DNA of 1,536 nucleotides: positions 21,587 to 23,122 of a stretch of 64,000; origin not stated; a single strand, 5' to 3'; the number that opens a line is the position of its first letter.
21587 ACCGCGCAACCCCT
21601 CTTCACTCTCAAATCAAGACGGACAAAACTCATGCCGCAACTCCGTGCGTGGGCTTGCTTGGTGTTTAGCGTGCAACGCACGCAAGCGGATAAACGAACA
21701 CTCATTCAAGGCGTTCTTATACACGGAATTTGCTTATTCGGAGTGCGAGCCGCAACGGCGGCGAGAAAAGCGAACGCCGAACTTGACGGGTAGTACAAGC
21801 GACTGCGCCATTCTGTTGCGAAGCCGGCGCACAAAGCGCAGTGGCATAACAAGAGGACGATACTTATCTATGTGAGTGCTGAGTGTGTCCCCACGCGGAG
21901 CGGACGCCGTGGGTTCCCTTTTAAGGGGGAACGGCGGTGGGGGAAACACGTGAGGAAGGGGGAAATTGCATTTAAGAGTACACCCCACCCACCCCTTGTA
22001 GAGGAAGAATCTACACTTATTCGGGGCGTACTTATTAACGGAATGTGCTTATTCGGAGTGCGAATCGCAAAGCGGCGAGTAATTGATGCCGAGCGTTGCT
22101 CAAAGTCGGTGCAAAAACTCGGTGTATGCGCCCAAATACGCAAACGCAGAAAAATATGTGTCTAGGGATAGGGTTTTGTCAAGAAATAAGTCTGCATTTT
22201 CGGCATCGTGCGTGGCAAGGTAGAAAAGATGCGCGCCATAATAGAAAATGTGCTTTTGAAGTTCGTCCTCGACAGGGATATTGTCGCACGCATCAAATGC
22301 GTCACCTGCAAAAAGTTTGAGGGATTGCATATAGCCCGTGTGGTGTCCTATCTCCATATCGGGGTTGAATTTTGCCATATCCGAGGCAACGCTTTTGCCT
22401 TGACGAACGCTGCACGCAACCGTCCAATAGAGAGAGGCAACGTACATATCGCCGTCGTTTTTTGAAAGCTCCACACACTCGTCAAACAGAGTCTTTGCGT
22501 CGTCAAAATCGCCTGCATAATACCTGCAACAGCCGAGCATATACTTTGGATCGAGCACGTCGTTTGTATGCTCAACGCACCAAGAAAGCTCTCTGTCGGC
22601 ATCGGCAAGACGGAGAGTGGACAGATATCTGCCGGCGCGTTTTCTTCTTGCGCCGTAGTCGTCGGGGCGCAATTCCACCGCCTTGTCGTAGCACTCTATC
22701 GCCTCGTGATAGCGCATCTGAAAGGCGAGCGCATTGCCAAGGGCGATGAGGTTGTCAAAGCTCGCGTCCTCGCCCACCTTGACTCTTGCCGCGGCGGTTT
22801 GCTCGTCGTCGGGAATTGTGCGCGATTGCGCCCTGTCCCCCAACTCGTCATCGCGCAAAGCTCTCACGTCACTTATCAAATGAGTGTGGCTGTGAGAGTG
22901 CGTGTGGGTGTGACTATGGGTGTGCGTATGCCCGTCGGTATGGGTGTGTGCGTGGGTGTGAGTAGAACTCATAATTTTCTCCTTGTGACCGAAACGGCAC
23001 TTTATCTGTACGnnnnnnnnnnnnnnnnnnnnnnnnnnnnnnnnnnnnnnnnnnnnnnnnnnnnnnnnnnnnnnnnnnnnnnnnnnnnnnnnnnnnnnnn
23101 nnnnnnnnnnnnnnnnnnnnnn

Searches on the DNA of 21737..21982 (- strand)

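Call 72: search_rna_families(source=L017, start=9900, end=11600, threshold=evalue, max_evalue=5)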
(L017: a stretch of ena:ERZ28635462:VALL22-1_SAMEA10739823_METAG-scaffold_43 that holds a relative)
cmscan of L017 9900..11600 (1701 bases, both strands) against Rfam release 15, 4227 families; matches with E-value up to 5: 1.
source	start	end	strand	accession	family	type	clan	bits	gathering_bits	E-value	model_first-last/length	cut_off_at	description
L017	10486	10555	-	RF00381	Antizyme_FSE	Cis-reg; frameshift_element;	-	20.1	40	0.32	1-59/59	no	Antizyme RNA frameshifting stimulation element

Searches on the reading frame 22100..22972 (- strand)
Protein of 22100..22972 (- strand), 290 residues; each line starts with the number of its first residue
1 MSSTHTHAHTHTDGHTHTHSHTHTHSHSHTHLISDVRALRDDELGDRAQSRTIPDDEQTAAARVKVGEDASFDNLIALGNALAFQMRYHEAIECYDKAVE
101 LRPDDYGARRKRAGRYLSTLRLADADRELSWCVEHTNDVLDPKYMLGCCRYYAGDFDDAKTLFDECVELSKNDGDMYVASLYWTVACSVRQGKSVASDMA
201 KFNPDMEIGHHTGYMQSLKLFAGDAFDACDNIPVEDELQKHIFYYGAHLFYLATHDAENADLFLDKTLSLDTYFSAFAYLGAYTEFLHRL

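Call 13: find_encoding_contigs(protein=window:22100-22972:-, flank=3000, max_places=6)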
Protein window:22100-22972:- (290 aa): 11 contigs read that carry it; 3 places shown.
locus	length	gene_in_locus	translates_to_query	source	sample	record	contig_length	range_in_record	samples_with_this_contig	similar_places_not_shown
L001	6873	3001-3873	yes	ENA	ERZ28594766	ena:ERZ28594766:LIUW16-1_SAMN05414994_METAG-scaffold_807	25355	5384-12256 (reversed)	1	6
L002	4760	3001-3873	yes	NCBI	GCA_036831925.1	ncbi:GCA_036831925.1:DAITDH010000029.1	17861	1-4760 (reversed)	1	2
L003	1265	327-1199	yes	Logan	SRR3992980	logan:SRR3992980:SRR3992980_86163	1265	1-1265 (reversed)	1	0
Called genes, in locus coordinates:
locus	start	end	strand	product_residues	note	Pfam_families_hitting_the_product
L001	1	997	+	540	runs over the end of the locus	PF00496:SBP_bac_5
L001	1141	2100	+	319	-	PF19300:BPD_transp_1_N (weak), PF00528:BPD_transp_1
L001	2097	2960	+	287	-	PF00528:BPD_transp_1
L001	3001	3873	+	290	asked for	-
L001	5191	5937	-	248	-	PF00072:Response_reg, PF08769:Spo0A_C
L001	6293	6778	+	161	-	-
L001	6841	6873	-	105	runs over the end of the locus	PF13560:HTH_31 (weak), PF01381:HTH_3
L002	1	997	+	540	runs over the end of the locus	PF00496:SBP_bac_5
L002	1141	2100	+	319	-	PF19300:BPD_transp_1_N (weak), PF00528:BPD_transp_1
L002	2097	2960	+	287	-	PF00528:BPD_transp_1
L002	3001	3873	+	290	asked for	-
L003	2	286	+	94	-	?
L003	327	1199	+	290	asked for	-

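Call 75: search_protein_families(library=pfam, proteins=[window:22100-22972:-], max_evalue=0.00001)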
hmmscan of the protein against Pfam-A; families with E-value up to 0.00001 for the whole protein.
window:22100-22972:- (290 aa): 6 families
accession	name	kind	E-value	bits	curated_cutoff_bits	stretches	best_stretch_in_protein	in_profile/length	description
PF00515.34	TPR_1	-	1.4e-12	47.3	27.8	1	77-105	6-34/34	Tetratricopeptide repeat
PF07719.23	TPR_2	-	1.4e-12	47.1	27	0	75-105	4-34/34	Tetratricopeptide repeat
PF13181.12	TPR_8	-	7.6e-10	38.6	25.7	0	75-105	4-34/34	Tetratricopeptide repeat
PF13428.12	TPR_14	-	1.3e-08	35.1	23.5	0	74-113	3-42/44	Tetratricopeptide repeat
PF13424.12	TPR_12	-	4.1e-08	33.8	30.1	0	77-118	8-49/77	Tetratricopeptide repeat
PF13432.12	TPR_16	-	3.4e-06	27.8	32.7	0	77-125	2-50/65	Tetratricopeptide repeat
